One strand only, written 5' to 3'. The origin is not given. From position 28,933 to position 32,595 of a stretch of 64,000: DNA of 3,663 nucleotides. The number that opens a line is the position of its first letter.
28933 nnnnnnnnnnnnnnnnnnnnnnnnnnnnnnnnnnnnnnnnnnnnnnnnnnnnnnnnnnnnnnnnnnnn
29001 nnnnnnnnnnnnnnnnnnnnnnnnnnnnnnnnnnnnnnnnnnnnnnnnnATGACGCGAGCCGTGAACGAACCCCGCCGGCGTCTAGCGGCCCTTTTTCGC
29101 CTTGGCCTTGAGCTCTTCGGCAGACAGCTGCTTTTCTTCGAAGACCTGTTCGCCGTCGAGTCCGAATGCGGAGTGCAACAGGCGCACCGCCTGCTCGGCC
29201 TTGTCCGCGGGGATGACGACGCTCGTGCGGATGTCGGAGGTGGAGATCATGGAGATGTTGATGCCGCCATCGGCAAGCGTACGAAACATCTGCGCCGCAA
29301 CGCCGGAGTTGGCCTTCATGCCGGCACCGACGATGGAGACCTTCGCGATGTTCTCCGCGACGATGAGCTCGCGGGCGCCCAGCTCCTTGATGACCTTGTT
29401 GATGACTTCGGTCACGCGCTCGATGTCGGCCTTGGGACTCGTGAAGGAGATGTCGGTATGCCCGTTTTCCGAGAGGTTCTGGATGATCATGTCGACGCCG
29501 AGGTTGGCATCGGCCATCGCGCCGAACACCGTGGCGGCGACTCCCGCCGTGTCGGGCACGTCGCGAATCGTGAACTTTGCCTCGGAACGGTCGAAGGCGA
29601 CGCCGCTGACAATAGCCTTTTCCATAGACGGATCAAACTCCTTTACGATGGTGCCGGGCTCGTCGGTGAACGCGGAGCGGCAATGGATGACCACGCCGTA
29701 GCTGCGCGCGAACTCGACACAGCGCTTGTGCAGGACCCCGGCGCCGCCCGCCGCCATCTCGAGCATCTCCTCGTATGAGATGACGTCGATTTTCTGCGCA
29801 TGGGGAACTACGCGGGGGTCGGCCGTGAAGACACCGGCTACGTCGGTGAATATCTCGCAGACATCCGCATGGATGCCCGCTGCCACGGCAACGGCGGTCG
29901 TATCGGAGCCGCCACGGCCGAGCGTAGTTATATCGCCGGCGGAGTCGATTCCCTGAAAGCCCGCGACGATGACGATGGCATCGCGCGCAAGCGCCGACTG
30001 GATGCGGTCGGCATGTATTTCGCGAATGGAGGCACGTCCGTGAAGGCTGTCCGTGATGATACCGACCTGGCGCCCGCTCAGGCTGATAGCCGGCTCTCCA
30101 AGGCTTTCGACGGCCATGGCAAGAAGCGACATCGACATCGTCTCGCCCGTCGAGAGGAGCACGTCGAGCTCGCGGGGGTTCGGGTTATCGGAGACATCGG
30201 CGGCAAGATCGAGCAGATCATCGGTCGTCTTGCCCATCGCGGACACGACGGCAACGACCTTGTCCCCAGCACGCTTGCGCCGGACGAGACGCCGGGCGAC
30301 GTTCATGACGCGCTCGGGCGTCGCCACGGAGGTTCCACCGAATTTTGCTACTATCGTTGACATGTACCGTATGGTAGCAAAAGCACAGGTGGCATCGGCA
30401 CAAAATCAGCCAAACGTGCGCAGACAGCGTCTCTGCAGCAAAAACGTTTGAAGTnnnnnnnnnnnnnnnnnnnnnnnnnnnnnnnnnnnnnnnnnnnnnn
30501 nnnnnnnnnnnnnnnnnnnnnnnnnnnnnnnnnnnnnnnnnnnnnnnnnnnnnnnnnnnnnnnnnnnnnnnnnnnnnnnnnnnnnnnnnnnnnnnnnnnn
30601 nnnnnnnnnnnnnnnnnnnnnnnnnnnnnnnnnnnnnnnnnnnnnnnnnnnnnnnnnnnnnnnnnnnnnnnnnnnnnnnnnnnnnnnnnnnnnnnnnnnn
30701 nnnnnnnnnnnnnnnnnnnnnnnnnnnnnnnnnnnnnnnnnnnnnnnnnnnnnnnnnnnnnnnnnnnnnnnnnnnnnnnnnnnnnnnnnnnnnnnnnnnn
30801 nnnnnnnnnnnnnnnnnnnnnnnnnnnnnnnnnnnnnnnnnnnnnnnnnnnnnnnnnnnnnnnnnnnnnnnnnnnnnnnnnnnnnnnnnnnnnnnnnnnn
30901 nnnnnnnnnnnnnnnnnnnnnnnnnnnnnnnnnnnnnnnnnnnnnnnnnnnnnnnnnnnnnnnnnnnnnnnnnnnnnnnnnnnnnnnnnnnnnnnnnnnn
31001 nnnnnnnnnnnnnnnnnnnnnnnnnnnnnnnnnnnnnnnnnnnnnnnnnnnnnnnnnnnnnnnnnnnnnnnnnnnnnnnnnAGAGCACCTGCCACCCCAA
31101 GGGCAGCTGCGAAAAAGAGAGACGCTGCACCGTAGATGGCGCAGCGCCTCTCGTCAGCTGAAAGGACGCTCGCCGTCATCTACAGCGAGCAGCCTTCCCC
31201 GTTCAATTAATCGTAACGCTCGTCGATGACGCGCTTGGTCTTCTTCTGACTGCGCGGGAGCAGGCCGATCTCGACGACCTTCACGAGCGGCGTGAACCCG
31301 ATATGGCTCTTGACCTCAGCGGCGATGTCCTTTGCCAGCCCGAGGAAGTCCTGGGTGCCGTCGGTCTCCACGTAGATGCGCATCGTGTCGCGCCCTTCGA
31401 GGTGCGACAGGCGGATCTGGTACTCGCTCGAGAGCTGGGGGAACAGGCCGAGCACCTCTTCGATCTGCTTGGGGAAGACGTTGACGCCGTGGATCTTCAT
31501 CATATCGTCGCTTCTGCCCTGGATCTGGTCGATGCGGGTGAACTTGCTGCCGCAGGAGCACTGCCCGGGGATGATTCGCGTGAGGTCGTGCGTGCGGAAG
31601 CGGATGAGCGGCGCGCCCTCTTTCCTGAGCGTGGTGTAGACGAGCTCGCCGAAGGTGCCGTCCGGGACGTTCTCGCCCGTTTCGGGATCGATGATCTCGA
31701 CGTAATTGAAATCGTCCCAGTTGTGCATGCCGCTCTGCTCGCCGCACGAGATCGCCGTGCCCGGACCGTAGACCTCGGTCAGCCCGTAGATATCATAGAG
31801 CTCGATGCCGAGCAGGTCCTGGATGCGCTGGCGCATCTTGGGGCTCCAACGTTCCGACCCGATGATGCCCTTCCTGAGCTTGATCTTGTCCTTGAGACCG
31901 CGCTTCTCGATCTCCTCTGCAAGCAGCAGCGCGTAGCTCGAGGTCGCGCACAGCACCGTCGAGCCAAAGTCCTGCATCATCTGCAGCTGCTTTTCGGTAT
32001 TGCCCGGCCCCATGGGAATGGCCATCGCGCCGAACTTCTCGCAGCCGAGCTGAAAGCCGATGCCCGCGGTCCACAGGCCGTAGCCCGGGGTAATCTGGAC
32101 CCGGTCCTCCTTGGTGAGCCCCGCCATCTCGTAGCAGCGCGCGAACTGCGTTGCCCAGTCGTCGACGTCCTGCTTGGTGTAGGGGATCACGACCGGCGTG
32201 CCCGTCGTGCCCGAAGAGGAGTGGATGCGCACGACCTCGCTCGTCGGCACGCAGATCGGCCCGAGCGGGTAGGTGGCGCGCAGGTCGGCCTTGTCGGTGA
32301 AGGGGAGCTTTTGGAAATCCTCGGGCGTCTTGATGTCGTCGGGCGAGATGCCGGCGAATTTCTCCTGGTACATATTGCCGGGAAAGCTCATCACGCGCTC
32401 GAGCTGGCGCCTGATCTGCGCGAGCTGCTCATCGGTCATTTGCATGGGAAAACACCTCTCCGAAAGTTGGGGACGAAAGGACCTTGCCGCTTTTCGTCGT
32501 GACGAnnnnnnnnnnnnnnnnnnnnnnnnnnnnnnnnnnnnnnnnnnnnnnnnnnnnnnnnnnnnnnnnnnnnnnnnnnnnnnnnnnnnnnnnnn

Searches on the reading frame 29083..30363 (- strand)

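Call 84: search_protein_families(library=pfam, proteins=[window:29083-30363:-], max_evalue=0.00001)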
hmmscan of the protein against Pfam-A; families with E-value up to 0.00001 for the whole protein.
window:29083-30363:- (426 aa): 4 families
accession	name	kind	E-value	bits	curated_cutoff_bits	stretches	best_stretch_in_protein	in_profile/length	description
PF00696.33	AA_kinase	-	1.3e-52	179.3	24.9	1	3-229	2-233/234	Amino acid kinase family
PF22468.2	ACT_9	-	1.4e-32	111.7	27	2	342-400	1-61/61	ACT domain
PF13840.12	ACT_7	-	1.6e-18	66.7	27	1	336-398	3-65/65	ACT domain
PF01842.31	ACT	-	5.4e-12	45.7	27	1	266-325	3-62/66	ACT domain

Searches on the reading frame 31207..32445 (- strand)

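Call 84: search_protein_families(library=pfam, proteins=[window:31207-32445:-], max_evalue=0.00001)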
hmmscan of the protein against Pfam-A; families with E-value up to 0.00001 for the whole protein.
window:31207-32445:- (412 aa): 2 families
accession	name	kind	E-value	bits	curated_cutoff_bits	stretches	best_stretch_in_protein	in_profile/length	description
PF14535.12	AMP-binding_C_2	-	1.2e-24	86.8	25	1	320-410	1-96/96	AMP-binding enzyme C-terminal domain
PF00501.34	AMP-binding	-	2e-15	56.9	29.9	1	69-270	162-374/384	AMP-binding enzyme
